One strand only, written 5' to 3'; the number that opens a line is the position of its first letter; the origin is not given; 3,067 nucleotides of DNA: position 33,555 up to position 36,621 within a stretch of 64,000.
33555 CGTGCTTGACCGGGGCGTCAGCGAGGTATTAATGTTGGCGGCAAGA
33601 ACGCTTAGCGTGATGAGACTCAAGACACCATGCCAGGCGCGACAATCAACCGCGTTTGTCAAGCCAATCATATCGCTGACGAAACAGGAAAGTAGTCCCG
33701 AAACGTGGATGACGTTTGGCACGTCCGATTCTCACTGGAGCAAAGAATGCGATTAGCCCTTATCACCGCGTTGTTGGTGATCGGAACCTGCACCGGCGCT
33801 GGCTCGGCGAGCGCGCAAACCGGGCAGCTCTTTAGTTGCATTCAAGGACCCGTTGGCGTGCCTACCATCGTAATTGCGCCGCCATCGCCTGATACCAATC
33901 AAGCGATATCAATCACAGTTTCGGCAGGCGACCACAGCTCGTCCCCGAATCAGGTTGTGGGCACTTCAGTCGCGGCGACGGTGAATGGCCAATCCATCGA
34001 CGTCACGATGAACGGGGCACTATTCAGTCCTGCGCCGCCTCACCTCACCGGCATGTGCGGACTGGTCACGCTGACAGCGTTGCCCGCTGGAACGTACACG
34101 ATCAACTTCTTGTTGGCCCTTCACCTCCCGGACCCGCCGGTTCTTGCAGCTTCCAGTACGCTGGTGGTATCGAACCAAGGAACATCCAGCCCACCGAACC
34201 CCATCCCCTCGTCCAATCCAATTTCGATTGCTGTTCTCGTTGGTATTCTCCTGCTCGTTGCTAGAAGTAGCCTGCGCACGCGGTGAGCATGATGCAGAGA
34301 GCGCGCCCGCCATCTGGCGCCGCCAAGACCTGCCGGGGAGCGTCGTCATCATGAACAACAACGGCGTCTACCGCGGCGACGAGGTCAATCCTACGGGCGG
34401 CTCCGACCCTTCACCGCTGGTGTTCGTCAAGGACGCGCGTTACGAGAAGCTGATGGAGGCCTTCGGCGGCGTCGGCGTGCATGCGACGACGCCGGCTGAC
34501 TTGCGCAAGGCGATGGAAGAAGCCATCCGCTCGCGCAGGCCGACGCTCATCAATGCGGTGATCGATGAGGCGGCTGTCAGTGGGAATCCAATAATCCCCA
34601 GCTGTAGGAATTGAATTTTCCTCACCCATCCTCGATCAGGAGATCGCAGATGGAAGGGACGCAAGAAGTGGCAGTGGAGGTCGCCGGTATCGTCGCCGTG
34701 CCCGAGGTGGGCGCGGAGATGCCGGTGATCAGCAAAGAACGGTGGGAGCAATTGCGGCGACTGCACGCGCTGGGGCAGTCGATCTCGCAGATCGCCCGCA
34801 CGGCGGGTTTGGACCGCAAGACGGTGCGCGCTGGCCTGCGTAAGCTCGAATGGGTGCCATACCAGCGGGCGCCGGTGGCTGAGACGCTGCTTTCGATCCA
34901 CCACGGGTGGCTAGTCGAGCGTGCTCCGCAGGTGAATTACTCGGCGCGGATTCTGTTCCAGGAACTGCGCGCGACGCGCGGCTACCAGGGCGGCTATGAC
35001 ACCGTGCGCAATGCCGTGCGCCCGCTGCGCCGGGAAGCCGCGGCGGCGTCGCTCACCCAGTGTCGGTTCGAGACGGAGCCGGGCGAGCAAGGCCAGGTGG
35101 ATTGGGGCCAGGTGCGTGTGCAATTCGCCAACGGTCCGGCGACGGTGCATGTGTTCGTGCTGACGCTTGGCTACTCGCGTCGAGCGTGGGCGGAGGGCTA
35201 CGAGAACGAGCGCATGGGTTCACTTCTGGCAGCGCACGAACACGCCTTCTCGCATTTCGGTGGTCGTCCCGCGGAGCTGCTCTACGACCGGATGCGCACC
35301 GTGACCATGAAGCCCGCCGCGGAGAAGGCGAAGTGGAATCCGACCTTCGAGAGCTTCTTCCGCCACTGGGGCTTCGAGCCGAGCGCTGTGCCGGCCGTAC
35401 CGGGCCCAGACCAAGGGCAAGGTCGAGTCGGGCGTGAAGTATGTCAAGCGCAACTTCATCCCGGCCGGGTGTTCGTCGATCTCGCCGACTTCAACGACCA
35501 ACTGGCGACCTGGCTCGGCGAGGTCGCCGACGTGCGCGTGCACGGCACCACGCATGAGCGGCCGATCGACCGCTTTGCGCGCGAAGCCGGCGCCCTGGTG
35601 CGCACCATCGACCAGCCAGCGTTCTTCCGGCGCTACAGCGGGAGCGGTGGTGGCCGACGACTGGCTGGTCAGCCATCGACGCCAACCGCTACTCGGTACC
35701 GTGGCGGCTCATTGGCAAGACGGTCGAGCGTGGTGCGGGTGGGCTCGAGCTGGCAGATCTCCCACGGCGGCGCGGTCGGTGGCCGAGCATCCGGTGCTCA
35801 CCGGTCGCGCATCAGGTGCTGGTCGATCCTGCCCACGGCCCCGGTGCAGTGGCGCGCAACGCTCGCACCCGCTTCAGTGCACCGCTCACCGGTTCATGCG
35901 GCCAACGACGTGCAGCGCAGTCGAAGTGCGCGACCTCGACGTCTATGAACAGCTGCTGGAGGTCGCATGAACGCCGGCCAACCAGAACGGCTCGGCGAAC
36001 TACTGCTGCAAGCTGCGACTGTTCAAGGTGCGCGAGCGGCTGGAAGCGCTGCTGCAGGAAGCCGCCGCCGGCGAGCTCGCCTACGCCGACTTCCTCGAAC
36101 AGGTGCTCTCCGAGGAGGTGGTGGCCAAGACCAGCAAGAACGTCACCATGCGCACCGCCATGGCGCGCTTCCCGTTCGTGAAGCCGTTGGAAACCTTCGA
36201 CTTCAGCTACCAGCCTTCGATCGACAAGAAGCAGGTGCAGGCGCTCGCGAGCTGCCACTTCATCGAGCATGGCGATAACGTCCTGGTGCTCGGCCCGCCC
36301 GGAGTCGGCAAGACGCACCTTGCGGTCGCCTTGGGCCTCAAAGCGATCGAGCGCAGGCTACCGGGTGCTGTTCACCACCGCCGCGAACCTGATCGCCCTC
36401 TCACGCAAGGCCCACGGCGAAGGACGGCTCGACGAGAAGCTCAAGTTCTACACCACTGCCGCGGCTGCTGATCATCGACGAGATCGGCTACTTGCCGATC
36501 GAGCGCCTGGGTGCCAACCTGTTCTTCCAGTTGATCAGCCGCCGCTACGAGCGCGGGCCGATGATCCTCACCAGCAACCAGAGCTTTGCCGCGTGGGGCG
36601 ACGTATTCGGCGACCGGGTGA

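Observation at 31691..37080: Mobile-element mosaic abutting oxc: IS3, low-GC insert, degenerate IS21 splitting a second diverged oxc copy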

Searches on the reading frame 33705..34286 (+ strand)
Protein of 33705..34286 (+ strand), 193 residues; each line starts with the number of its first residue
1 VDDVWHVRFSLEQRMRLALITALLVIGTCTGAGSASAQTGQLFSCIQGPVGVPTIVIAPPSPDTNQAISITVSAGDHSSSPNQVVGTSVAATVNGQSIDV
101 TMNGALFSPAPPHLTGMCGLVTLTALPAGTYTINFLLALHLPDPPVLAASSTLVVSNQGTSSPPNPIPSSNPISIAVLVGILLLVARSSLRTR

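Call 8: search_protein_families(library=pfam, proteins=[window:33705-34286:+], max_evalue=0.01)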
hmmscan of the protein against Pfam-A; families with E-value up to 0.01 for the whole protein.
window:33705-34286:+ (193 aa): 0 families

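Call 27: search_protein_families(library=ncbifam, proteins=[window:33705-34286:+], max_evalue=0.01)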
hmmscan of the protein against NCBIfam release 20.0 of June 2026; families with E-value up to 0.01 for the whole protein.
window:33705-34286:+ (193 aa): 0 families

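Call 31: find_homologous_proteins(query=window:33747-34286:+, max_evalue=0.001)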
Query window:33747-34286:+: 1022 candidates shared short words with the query, none scored E <= 0.001.
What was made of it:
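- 33747..34286 (+): Gene for a 179-aa secreted protein. It has a signal peptide, two conserved Cys residues, and a C-terminal P-I-P-S motif followed by a hydrophobic helix and an Arg-rich tail, which resembles an IPTL- or PEP-CTERM-type sorting signal. It is cargo of the low-GC segment. A word-indexed search found nothing (call 31).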

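Call 59: search_protein_families(library=pfam, proteins=[window:33747-34283:+], max_evalue=1)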
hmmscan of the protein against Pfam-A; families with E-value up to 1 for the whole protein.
window:33747-34283:+ (179 aa): 0 families

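Call 68: search_protein_representatives(protein=window:33747-34283:+)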
Query: 179 residues. Proteins with E-value up to 0.001 (for the whole library): 25; up to 1e-10: 5; up to 1e-30: 1. The best 25 are listed.
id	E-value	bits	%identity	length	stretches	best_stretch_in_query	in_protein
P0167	1.5e-49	184.5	61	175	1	5-175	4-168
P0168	1.1e-27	113.4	45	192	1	8-178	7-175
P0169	6.3e-20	88.1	40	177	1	2-168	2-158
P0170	4.9e-17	78.7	42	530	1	17-140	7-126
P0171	2.0e-14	70.2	38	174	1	14-175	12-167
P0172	2.8e-09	53.5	37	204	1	17-177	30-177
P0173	1.5e-08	51.1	40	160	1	23-168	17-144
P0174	1.6e-07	47.8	35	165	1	38-173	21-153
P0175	4.2e-07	46.4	36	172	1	30-172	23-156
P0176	5.2e-07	46.1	41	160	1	39-176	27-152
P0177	2.1e-06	44.2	34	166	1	5-175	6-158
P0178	2.4e-06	43.9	37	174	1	13-167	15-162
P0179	3.1e-06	43.6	36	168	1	22-172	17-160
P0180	5.3e-06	42.8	35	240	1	9-173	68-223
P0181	7.5e-06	42.4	34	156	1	27-154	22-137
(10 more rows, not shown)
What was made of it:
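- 33747..34286 (+): A full HMMER scan found 25 homologues, the best at 61% identity (call 68).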

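Call 70: find_encoding_contigs(protein=P0167, flank=5000, max_places=4)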
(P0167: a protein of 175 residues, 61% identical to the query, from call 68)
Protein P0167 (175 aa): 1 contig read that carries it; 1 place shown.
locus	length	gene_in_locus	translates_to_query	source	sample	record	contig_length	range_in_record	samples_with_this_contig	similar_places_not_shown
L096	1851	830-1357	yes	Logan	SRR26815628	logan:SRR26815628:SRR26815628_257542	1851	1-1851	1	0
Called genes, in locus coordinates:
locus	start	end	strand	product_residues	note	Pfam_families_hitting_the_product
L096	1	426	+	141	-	?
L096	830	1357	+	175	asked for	-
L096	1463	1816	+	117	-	-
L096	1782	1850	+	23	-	?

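Call 81: search_protein_families(library=ncbifam, proteins=[window:33747-34283:+], max_evalue=0.00001)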
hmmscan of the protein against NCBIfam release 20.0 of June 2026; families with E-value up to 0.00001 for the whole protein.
window:33747-34283:+ (179 aa): 0 families
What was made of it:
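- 33747..34286 (+): No Pfam or NCBIfam family matched (calls 27, 59, 81).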

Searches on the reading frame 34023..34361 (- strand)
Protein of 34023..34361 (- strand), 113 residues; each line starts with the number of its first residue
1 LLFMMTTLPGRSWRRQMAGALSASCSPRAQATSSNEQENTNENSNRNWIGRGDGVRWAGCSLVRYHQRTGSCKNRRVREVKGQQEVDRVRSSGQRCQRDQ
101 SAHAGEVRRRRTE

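Call 59: search_protein_families(library=pfam, proteins=[window:34023-34361:-], max_evalue=1)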
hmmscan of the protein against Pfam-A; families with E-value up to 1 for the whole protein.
window:34023-34361:- (113 aa): 1 family
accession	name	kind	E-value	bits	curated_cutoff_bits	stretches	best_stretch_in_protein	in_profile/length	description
PF19986.4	DUF6422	-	0.045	14.4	25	1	25-75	23-71/94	Family of unknown function (DUF6422)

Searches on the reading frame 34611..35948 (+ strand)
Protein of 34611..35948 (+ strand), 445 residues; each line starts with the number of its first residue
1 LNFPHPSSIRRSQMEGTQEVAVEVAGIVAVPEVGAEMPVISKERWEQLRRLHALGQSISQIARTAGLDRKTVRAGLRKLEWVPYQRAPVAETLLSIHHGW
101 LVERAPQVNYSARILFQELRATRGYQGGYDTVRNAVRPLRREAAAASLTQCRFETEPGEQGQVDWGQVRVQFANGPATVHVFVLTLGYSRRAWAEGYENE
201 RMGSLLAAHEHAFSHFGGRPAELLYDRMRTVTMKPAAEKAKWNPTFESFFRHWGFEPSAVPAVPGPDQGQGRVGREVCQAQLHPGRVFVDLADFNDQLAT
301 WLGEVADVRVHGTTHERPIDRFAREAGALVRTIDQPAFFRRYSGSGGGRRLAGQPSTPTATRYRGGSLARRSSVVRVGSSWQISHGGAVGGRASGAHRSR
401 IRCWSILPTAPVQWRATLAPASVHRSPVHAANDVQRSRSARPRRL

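Call 8: search_protein_families(library=pfam, proteins=[window:34611-35948:+], max_evalue=0.01)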
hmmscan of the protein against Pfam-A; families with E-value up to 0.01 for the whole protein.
window:34611-35948:+ (445 aa): 3 families
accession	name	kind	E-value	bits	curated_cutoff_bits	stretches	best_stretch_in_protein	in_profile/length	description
PF00665.32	rve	-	2.7e-11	44.1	32.6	1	155-258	2-95/102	Integrase core domain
PF02796.21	HTH_7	-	5e-05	23.8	23.8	1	40-72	6-38/45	Helix-turn-helix domain of resolvase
PF13551.12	HTH_29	-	0.0066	17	28.1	0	51-73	7-30/64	Winged helix-turn helix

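Call 27: search_protein_families(library=ncbifam, proteins=[window:34611-35948:+], max_evalue=0.01)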
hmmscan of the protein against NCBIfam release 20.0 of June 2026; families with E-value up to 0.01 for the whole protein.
window:34611-35948:+ (445 aa): 3 families
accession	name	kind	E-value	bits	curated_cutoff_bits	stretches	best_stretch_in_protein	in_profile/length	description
NF033546.1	transpos_IS21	equivalog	5.9e-66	223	160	1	49-329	2-289/294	IS21 family transposase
NF033577.2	transpos_IS481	equivalog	2.6e-07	30.5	224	1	45-322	3-284/284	IS481 family transposase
TIGR04111.1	BcepMu_gp16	hypoth_equivalog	0.0025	17.7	34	0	50-76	8-34/55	phage-associated protein, BcepMu gp16 family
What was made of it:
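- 34575..36806 (+): IS21-family insertion sequence, 2232 bp, with ends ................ istA (34650-35948) is out of frame in three internal stretches and again at its C-terminal end; istB (35971-36749) is split into two frames. There are 13 single-nt indels between 35384 and 36458. Pfam and NCBIfam assign the family (calls 8, 27).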

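Call 34: search_dna_similar(query=window:34611-35945:+, collection=plasmids, mode=protein, max_rows=12)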
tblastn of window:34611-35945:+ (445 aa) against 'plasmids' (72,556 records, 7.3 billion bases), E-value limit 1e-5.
The search stops at 5000 records and this limit was reached: more records match than are counted here, and every count below describes the 5000 best-scoring records only.
Records with a match: at least 5000; places in all: 7007; records where one place covers at least 80% of the query: 0.
Best place of each record, by identity: <60% 5000.
By first word of the organism name: Escherichia 1707; Klebsiella 1367; Salmonella 262; Enterobacter 236; Yersinia 182; Shigella 149; Citrobacter 139; Burkholderia 136; Pseudomonas 73; Lactococcus 50; and 131 more.
By predicted mobility (MOB-suite, as given by PLSDB): conjugative 2858; non-mobilizable 1209; mobilizable 933.
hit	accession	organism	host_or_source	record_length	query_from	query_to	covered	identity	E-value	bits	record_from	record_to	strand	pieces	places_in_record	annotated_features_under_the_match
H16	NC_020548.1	Azoarcus sp. KH32C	-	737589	40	325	64%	47.2%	1e-40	289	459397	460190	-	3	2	transposase | hypothetical protein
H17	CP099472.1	Roseomonas mucosa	Human skin,single cell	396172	48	338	65%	39.1%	1e-37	183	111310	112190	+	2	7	none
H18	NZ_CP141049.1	Microvirga lotononidis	-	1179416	48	338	65%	38.8%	4e-42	166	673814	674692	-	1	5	none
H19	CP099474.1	Roseomonas mucosa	Human skin,single cell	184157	48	338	65%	38.1%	1e-44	174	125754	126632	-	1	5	none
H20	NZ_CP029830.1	Azospirillum ramasamyi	single cell,Cow dung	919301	50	329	63%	39.6%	6e-44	172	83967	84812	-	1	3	istA: IS21 family transposase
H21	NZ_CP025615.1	Niveispirillum cyanobacteriorum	sing cell,cyanobacterial aggregates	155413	37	329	66%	37.1%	5e-38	154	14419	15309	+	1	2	istA: IS21 family transposase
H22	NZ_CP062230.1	Mesorhizobium onobrychidis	Sainfoin,pure bacterial culture,Nodule ...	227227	37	325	65%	37.6%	1e-37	153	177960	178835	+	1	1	istA: IS21 family transposase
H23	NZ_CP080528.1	Mesorhizobium sp. AR07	Oxytropis sp.,Cell culture,root nodule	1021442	37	325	65%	37.6%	5e-37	151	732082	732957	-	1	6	record has no annotation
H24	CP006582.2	Mesorhizobium huakuii 7653R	Rice field soil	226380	37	325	65%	37.6%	8e-37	150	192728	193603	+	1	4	IS21 family transposase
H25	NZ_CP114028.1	Jiella pelagia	whole organism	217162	37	329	66%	36.9%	2e-35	147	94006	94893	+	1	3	istA: IS21 family transposase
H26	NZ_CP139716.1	Thalassobaculum sp. OXR-137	Bacterial Culture,hydrothermal vent ...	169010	39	330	66%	37.0%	6e-35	145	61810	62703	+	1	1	istA: IS21 family transposase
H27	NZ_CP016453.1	Sphingobium sp. RAC03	Microbial isolate,Algal phycosphere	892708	51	329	63%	38.6%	1e-40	162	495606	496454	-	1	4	istA: IS21 family transposase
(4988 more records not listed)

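Call 39: find_homologous_proteins(query=window:34650-35945:+, max_evalue=1e-10)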
Query window:34650-35945:+ (432 aa): 2120 proteins with E <= 1e-10 among 8000 candidates; the best 120 are listed.
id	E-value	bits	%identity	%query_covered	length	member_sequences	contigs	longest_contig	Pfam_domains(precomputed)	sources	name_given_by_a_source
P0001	6.4e-289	976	100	100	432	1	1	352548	PF00665.33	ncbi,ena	-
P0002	4.0e-189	647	72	98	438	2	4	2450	PF00665.33,PF02796.22,PF22483.3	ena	-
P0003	4.8e-185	634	75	90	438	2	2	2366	PF00665.33,PF22483.3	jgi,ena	jgi:transposase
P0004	5.0e-183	627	70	95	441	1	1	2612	PF00665.33,PF22483.3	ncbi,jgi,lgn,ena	jgi:transposase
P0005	3.0e-180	618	75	87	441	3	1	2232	PF00665.33,PF22483.3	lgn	-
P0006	1.4e-179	616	75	87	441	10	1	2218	PF00665.33,PF22483.3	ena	-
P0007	8.3e-177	607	74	87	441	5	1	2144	PF00665.33,PF22483.3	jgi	jgi:transposase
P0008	5.7e-175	601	74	87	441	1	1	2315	PF00665.33,PF22483.3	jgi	jgi:transposase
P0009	8.8e-174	597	73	87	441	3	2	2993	PF00665.33,PF22483.3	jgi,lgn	-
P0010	8.4e-173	594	72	87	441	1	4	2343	PF00665.33,PF22483.3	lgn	-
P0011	8.7e-170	584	69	90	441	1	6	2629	PF00665.33,PF02796.22,PF22483.3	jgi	jgi:transposase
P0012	1.6e-169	583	71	87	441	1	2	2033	PF00665.33,PF02796.22,PF22483.3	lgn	-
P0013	3.6e-169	582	69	90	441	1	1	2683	PF00665.33,PF02796.22,PF22483.3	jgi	jgi:transposase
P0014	4.0e-169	581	68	90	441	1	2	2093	PF00665.33,PF13551.13,PF22483.3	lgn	-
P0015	4.6e-168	578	70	87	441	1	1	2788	PF00665.33,PF22483.3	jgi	jgi:transposase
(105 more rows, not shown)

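Call 41: find_encoding_contigs(protein=P0001, flank=10000, max_places=5)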
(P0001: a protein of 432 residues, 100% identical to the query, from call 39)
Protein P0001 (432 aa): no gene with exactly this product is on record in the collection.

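Call 47: find_encoding_contigs(protein=P0123, flank=1500, max_places=6)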
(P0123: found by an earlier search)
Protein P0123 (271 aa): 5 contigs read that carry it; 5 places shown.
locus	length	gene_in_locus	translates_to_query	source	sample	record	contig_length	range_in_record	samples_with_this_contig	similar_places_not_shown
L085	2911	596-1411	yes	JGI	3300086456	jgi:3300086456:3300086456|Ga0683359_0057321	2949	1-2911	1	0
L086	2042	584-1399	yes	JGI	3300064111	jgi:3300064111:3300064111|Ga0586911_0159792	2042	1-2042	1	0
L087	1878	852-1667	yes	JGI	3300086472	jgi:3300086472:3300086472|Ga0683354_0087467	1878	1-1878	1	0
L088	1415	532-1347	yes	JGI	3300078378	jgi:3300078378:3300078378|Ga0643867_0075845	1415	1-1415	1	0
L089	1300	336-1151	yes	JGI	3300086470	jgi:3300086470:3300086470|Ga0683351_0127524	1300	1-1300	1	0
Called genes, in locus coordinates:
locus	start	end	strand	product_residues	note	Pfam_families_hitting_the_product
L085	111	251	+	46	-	-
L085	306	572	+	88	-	PF01527:HTH_Tnp_1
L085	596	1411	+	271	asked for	PF13276:HTH_21, PF13333:rve_2 (faint), PF00665:rve, PF13683:rve_3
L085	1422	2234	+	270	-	PF02371:Transposase_20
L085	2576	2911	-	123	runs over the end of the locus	?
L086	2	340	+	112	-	?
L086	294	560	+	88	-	PF01527:HTH_Tnp_1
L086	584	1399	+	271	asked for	PF13276:HTH_21, PF13333:rve_2 (faint), PF00665:rve, PF13683:rve_3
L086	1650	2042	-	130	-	?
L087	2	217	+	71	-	?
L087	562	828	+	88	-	PF01527:HTH_Tnp_1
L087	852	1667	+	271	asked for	PF13276:HTH_21, PF13333:rve_2 (faint), PF00665:rve, PF13683:rve_3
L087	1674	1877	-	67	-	?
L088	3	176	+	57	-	?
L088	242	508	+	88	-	PF01527:HTH_Tnp_1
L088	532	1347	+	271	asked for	PF13276:HTH_21, PF13333:rve_2 (faint), PF00665:rve, PF13683:rve_3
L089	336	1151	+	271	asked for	PF13276:HTH_21, PF13333:rve_2 (faint), PF00665:rve, PF13683:rve_3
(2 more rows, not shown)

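Call 50: find_encoding_contigs(protein=P0002, flank=1500, max_places=4)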
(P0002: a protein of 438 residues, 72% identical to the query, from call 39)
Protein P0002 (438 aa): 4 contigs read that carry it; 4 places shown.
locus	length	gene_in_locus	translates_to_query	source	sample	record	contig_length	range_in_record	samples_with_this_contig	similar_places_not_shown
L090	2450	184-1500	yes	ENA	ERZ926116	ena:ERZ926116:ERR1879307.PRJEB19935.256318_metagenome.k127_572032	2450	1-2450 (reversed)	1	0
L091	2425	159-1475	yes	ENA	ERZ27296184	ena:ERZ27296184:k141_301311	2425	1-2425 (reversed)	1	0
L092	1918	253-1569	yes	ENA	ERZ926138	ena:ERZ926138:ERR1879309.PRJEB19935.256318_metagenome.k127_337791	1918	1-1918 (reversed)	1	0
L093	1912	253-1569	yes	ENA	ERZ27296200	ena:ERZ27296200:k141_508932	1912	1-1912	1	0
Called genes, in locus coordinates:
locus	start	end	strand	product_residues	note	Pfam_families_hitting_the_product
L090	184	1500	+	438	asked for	PF02796:HTH_7 (faint), PF00665:rve, PF22483:Mu-transpos_C_2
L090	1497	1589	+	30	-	-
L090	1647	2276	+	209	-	PF01695:IstB_IS21, PF00308:Bac_DnaA (weak), PF00004:AAA (weak)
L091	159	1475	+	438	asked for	PF02796:HTH_7 (faint), PF00665:rve, PF22483:Mu-transpos_C_2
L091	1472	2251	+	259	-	PF01695:IstB_IS21, PF00308:Bac_DnaA (weak), PF00004:AAA (faint)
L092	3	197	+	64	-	?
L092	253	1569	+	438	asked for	PF02796:HTH_7 (faint), PF00665:rve, PF22483:Mu-transpos_C_2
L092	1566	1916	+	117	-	?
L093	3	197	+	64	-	?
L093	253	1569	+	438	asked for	PF02796:HTH_7 (faint), PF00665:rve, PF22483:Mu-transpos_C_2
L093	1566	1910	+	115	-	?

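Call 51: find_encoding_contigs(protein=P0004, flank=1500, max_places=3)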
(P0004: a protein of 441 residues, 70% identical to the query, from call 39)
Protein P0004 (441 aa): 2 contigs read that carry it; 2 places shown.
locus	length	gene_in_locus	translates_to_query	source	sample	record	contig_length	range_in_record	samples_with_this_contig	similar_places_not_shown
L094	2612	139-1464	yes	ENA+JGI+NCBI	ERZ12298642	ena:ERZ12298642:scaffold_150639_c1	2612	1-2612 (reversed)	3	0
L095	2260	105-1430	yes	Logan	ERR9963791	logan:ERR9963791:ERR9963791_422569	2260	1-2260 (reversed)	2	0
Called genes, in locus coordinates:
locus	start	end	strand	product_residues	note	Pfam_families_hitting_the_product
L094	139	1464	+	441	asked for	PF00665:rve, PF22483:Mu-transpos_C_2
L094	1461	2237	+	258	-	PF01695:IstB_IS21, PF00308:Bac_DnaA (weak)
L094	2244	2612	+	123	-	?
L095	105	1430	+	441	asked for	PF00665:rve, PF22483:Mu-transpos_C_2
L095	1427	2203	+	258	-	PF01695:IstB_IS21, PF00308:Bac_DnaA (weak)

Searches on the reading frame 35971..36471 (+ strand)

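Call 8: search_protein_families(library=pfam, proteins=[window:35971-36471:+], max_evalue=0.01)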
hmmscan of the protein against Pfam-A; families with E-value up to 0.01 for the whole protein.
window:35971-36471:+ (166 aa): 8 families
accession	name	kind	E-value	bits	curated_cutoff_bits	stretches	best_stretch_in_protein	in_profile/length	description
PF01695.23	IstB_IS21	-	1.4e-34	120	24.1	1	11-128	2-119/238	IstB-like ATP binding protein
PF13191.12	AAA_16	-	0.00012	23.1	32.6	1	99-135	22-61/167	AAA ATPase domain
PF02562.22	PhoH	-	0.00021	21.3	27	1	92-128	10-46/205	PhoH-like protein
PF20720.3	nSTAND3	-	0.00075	19.7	27.2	1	99-128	15-44/155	Novel STAND NTPase 3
PF05496.18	RuvB_N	-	0.0011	19.2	27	1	72-121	3-53/159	Holliday junction DNA helicase RuvB P-loop domain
PF13086.12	AAA_11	-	0.0024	18.1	27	1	85-133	3-45/257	AAA domain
PF05729.18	NACHT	-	0.0039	17.5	26.7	0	104-132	3-31/167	NACHT domain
PF13481.12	AAA_25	-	0.005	16.9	27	0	97-142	29-74/195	AAA domain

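Call 27: search_protein_families(library=ncbifam, proteins=[window:35971-36471:+], max_evalue=0.01)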
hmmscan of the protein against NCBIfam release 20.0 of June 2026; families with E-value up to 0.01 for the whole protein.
window:35971-36471:+ (166 aa): 11 families
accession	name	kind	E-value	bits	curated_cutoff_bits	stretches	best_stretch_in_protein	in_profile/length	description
NF038214.1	IS21_help_AAA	equivalog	3.9e-35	121.6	200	1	14-130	3-119/232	IS21-like element helper ATPase IstB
NF006616.1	PRK09183.1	subfamily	4.3e-34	117.9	300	1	10-127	9-126/253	IS21-like element helper ATPase IstB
NF005098.0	PRK06526.1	subfamily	1.2e-26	93.8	296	1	18-127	26-135/266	transposase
NF006038.0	PRK08181.1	subfamily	6.6e-18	64.9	317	1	15-129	20-135/271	transposase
TIGR03420.1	DnaA_homol_Hda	equivalog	0.0012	18.4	194.8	1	75-127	13-64/226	DnaA regulatory inactivator Hda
TIGR00635.1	ruvB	equivalog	0.0017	17.4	299.05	1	88-120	17-49/305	Holliday junction branch migration DNA helicase RuvB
NF047795.1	TransRegDagR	equivalog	0.0022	15.9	1400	1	18-118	68-153/938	transcriptional regulator DagR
NF004629.0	PRK05973.1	equivalog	0.0026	16.8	156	1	85-128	48-91/237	DNA helicase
TIGR00362.1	DnaA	equivalog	0.0055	15.8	343.9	1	102-129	138-165/437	chromosomal replication initiator protein DnaA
NF000868.0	PRK00080.1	equivalog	0.0056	15.6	282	1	72-120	21-70/330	Holliday junction branch migration DNA helicase RuvB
NF005304.0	PRK06835.1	equivalog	0.0075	15.4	215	0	96-128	178-210/330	ATP-binding protein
